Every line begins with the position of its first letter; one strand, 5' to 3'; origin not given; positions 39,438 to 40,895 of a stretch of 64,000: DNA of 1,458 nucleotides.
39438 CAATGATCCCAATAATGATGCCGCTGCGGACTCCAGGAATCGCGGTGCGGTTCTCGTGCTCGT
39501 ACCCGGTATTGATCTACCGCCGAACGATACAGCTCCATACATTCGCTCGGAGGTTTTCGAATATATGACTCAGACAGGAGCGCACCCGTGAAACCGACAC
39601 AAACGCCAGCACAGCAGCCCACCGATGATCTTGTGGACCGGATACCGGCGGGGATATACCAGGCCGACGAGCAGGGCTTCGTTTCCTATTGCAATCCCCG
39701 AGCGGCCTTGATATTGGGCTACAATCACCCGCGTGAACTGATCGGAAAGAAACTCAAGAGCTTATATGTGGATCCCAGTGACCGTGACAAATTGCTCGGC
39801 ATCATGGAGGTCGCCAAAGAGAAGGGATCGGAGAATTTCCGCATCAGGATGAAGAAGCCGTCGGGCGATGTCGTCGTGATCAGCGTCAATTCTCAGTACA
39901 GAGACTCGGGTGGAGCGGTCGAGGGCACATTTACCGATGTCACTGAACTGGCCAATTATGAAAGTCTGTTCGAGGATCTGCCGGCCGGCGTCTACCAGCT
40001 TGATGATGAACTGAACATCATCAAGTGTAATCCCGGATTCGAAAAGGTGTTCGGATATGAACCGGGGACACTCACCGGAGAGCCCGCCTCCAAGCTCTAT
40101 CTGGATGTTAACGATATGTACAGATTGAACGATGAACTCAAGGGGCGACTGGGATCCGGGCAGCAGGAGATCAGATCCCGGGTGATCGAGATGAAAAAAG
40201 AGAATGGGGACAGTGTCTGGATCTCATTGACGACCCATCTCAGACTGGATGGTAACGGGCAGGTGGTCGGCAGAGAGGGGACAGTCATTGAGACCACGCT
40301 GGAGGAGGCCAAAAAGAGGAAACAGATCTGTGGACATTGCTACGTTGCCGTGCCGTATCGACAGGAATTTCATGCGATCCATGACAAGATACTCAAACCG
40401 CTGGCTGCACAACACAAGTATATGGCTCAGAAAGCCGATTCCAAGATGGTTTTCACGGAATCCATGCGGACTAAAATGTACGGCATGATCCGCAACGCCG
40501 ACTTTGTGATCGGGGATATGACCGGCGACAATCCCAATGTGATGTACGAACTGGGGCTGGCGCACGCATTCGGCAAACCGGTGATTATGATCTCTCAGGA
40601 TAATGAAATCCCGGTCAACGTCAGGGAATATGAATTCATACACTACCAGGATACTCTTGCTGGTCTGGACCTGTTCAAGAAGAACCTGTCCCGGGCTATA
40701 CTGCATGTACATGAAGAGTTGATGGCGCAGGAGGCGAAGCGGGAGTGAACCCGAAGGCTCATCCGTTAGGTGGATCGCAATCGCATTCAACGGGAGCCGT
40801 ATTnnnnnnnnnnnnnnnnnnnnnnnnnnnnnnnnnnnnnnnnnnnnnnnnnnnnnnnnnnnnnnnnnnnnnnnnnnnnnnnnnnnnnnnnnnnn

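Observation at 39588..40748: PAS-PAS sensor fused to a nucleoside-2-deoxyribosyltransferase-like / TIR-like Rossmann domain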

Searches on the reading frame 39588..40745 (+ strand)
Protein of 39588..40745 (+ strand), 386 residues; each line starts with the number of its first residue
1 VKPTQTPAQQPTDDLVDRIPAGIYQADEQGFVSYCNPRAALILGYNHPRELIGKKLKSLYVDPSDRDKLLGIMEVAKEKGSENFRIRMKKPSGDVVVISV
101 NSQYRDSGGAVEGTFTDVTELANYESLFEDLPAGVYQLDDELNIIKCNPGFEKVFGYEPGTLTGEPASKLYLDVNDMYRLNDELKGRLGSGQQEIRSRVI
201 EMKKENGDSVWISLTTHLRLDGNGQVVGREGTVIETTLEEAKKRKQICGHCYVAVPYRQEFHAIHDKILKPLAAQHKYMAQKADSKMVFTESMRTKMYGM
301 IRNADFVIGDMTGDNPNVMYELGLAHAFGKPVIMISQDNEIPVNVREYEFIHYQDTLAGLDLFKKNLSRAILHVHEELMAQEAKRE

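Call 3: search_protein_families(library=pfam, proteins=[window:39588-40745:+], max_evalue=10)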
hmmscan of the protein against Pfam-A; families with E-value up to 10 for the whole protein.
window:39588-40745:+ (386 aa): 8 families
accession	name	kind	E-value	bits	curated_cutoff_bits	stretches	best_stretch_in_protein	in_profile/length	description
PF00989.32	PAS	-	7.5e-21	74.7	22.6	2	15-110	6-102/113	PAS fold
PF13426.13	PAS_9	-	1e-18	67.9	27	2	22-120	3-103/103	PAS domain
PF08448.16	PAS_4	-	1.9e-16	60.7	23.1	2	16-121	1-108/110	PAS fold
PF13188.13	PAS_8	-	8.1e-15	54.5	21.8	2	123-169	2-45/65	PAS domain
PF08447.18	PAS_3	-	6e-13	49.3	25.6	2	144-233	1-89/89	PAS fold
PF05014.21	Nuc_deoxyrib_tr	-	4.9e-07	30.3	28.8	1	268-340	31-101/117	Nucleoside 2-deoxyribosyltransferase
PF12860.13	PAS_7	-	0.00017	22.1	27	2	17-125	2-114/115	PAS fold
PF24820.1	Diguanyl_cycl_sensor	-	0.017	15.5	28.1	1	19-105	5-87/109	Diguanylate cyclase-like sensor domain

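Call 4: search_protein_families(library=ncbifam, proteins=[window:39588-40745:+], max_evalue=10)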
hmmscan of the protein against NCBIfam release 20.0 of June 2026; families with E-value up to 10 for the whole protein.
window:39588-40745:+ (386 aa): 9 families
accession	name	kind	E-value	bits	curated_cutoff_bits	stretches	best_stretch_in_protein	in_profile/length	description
TIGR00229.1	sensory_box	domain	1.6e-23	83.2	22.9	2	121-237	4-117/126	PAS domain S-box protein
NF008468.0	PRK11360.1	equivalog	1.2e-10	40.4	646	2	123-228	268-369/616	two-component system sensor histidine kinase AtoS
NF047874.1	MASE3_PAS_HK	subfamily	0.00016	20.6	560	1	12-103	267-358/655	MASE3 domain-containing sensor histidine kinase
NF045911.1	TCSHisKinNblS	equivalog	0.00045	18.7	1000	2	120-218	264-361/621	two-component system sensor histidine kinase NblS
TIGR02373.1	photo_yellow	equivalog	0.0037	17.4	143.05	2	126-165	20-59/124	photoactive yellow protein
NF008467.0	PRK11359.1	equivalog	0.0046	15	857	1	134-269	148-279/800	oxygen-sensing cyclic-di-GMP phosphodiesterase DosP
NF046044.1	PnpS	equivalog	0.011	14.8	400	2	8-129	53-171/390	two-component system histidine kinase PnpS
TIGR02966.1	phoR_proteo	equivalog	0.02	13.9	334.2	1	13-127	9-113/333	phosphate regulon sensor histidine kinase PhoR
TIGR01509.1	HAD-SF-IA-v3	subfamily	0.11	12.6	29.4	1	249-328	44-124/154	HAD-IA family hydrolase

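Call 5: search_protein_families(library=padloc, proteins=[window:39588-40745:+], max_evalue=10)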
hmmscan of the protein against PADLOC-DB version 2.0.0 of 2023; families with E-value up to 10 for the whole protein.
window:39588-40745:+ (386 aa): 1 family
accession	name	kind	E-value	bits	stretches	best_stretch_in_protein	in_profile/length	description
PDLC00733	Effector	-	3.7e-05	20.7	1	293-357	293-358/388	TIR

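Call 7: find_homologous_proteins(query=window:39588-40745:+, max_evalue=0.001)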
Query window:39588-40745:+ (386 aa): 43 proteins with E <= 0.001 among 3865 candidates.
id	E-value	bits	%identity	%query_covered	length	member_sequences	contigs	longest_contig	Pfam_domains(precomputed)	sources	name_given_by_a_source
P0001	2.2e-259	878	100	100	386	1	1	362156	PF08447.19,PF13426.14,PF13188.14,PF08448.17,PF00989.32,PF05014.22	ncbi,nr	ncbi:MAG: PAS domain S-box protein [bacterium]|nr:PAS domain S-box protein [bacterium]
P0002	1.5e-110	388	52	94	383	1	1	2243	PF08447.19,PF13426.14,PF13188.14,PF08448.17,PF00989.32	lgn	-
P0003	2.0e-14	71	35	32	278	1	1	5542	PF05014.22,PF00072.31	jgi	-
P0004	4.7e-14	70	38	30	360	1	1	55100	-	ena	-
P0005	1.5e-12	65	35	29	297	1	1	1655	-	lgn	-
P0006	3.0e-10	58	36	32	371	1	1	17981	-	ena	-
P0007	5.6e-10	57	35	31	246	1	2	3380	PF05014.22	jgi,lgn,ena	jgi:nucleoside 2-deoxyribosyltransferase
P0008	5.9e-10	57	38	27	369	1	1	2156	PF05014.22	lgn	-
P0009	7.9e-10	56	39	23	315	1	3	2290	-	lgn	-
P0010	1.3e-9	56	33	29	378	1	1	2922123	PF05014.22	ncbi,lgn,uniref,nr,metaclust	ncbi:hypothetical protein SAMN05216488_0221 [Microbacterium sp. LKL04]|uniref:hypothetical protein n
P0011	1.4e-9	55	34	27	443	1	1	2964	-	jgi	jgi:tetratricopeptide (TPR) repeat protein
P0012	1.8e-9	55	37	27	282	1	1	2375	PF01582.26,PF13676.12,PF05014.22,PF10137.15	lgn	-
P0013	3.0e-9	54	40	27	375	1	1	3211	PF05014.22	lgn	-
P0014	7.0e-9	53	38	29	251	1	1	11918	-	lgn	-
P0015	1.6e-8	52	28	37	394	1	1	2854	PF05014.22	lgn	-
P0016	2.9e-8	51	31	31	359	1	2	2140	PF05014.22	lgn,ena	-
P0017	3.3e-8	51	31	31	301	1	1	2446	PF05014.22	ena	-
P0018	3.4e-8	51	31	31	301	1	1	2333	PF05014.22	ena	-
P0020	6.6e-8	50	31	31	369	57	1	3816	PF05014.22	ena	-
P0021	6.7e-8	50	31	31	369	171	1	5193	PF05014.22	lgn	-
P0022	7.6e-8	50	31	31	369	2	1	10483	PF10157.15,PF05014.22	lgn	-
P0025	1.1e-7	49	31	31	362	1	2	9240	PF05014.22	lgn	-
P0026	1.8e-7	49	30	31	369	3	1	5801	PF10157.15,PF05014.22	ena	-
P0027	2.6e-7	48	32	32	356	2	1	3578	PF05014.22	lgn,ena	-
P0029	3.9e-7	47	32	25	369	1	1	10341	PF10157.15,PF05014.22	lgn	-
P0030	4.0e-7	47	31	31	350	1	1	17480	PF18306.7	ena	-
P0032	5.5e-7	47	44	18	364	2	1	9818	PF05014.22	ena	-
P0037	2.9e-6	45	43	18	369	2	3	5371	PF05014.22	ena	-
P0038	4.2e-6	44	43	18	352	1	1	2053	PF10157.15,PF05014.22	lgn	-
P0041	1.5e-5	42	30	29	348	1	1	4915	PF13676.12,PF05014.22,PF10137.15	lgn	-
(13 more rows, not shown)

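Call 23: find_encoding_contigs(protein=P0002, flank=5000, max_places=4)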
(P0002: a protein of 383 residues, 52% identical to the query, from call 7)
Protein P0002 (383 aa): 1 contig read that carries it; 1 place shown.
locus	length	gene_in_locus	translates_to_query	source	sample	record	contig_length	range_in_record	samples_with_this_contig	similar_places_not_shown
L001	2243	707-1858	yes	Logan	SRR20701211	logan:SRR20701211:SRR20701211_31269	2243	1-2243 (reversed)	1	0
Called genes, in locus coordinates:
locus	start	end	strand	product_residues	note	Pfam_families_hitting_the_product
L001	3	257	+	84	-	?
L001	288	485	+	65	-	PF24113:DUF7387 (weak)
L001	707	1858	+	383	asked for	PF00989:PAS, PF13188:PAS_8 (weak), PF13426:PAS_9, PF08447:PAS_3 (faint), PF00989:PAS, PF08448:PAS_4 (weak), PF13188:PAS_8 (weak), PF13426:PAS_9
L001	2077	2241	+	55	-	?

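Call 24: find_encoding_contigs(protein=P0003, flank=5000, max_places=4)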
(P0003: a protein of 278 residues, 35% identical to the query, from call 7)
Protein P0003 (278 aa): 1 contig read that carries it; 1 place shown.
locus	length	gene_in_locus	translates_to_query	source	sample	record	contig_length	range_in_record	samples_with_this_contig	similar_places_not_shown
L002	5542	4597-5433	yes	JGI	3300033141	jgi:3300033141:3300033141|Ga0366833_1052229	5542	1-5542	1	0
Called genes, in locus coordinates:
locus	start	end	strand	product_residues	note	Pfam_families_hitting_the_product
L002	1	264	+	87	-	?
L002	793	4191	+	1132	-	PF13492:GAF_3 (faint), PF01590:GAF, PF13185:GAF_2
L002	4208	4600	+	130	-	-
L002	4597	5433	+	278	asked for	PF00072:Response_reg (faint), PF05014:Nuc_deoxyrib_tr (faint)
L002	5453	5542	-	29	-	?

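Call 32: search_protein_families(library=pfam, proteins=[L002:793-4188:+, L002:4208-4597:+, P0003], max_evalue=0.01)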
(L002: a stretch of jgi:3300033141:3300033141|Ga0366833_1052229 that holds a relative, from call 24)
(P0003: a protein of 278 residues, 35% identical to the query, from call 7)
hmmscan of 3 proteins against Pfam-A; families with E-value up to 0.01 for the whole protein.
L002:793-4188:+ (1132 aa): 4 families
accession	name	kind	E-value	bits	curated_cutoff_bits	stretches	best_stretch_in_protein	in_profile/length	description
PF01590.32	GAF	-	4.7e-33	115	22.4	4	797-894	35-132/133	GAF domain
PF13185.12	GAF_2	-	4.1e-31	108.4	28.6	2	751-895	8-135/136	GAF domain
PF13492.12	GAF_3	-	7.9e-20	72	27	1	662-716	76-128/129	GAF domain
PF02518.31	HATPase_c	-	0.0008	20.3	26.4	1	1021-1128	2-109/111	Histidine kinase-, DNA gyrase B-, and HSP90-like ATPase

L002:4208-4597:+ (130 aa): 0 families

P0003 (278 aa): 2 families
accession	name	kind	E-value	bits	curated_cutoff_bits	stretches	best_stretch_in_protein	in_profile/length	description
PF00072.30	Response_reg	-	1.3e-05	25.7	30.2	1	4-122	1-110/111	Response regulator receiver domain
PF05014.21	Nuc_deoxyrib_tr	-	2.4e-05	24.9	28.8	1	196-242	54-102/117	Nucleoside 2-deoxyribosyltransferase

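Call 33: search_protein_families(library=padloc, proteins=[L002:793-4188:+, L002:4208-4597:+, P0003, P0004, P0020, P0030], max_evalue=0.001)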
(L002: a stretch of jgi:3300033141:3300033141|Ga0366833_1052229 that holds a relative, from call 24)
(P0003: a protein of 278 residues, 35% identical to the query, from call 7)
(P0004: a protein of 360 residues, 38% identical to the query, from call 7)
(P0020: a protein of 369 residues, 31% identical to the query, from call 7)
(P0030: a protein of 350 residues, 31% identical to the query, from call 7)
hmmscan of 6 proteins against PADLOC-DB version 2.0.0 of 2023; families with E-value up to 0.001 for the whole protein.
L002:793-4188:+ (1132 aa): 0 families

L002:4208-4597:+ (130 aa): 0 families

P0003 (278 aa): 1 family
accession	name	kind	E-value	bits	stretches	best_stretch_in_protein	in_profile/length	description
PDLC00733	Effector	-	2.5e-12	44.3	1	161-260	261-359/388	TIR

P0004 (360 aa): 1 family
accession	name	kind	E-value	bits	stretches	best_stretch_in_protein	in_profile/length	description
PDLC00733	Effector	-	2.6e-08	31.1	1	38-109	287-358/388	TIR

P0020 (369 aa): 1 family
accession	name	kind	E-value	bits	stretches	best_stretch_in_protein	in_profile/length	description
PDLC00733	Effector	-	6.9e-09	33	1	39-110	287-357/388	TIR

P0030 (350 aa): 1 family
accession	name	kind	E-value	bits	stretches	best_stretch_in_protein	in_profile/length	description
PDLC00733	Effector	-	1e-08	32.5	1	97-332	118-366/388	TIR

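Call 43: find_related_loci(query=window:39588-40745:+, collection=genome_contigs, flank=10000)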
Query window:39588-40745:+ (386 aa) in genome_contigs; peptide patterns used: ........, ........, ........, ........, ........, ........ (x = any residue, [..] = any of these).
58 stretches matched a pattern, but none encodes a relative of the query by tblastn (E <= 1e-3).

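Call 45: find_related_loci(query=A3, collection=genome_contigs, flank=8000)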
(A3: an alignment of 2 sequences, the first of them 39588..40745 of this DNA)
Query A3 (386 aa) in genome_contigs; peptide patterns used: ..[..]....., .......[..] (x = any residue, [..] = any of these).
278 stretches matched a pattern, but none encodes a relative of the query by tblastn (E <= 1e-3).

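Call 46: find_related_loci(query=A3, collection=metagenome_contigs, flank=8000)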
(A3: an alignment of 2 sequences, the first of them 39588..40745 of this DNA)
Query A3 (386 aa) in metagenome_contigs; peptide patterns used: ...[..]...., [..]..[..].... (x = any residue, [..] = any of these).
353 stretches matched a pattern, but none encodes a relative of the query by tblastn (E <= 1e-3).

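Call 47: find_encoding_contigs(protein=P0001, flank=3000, max_places=3)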
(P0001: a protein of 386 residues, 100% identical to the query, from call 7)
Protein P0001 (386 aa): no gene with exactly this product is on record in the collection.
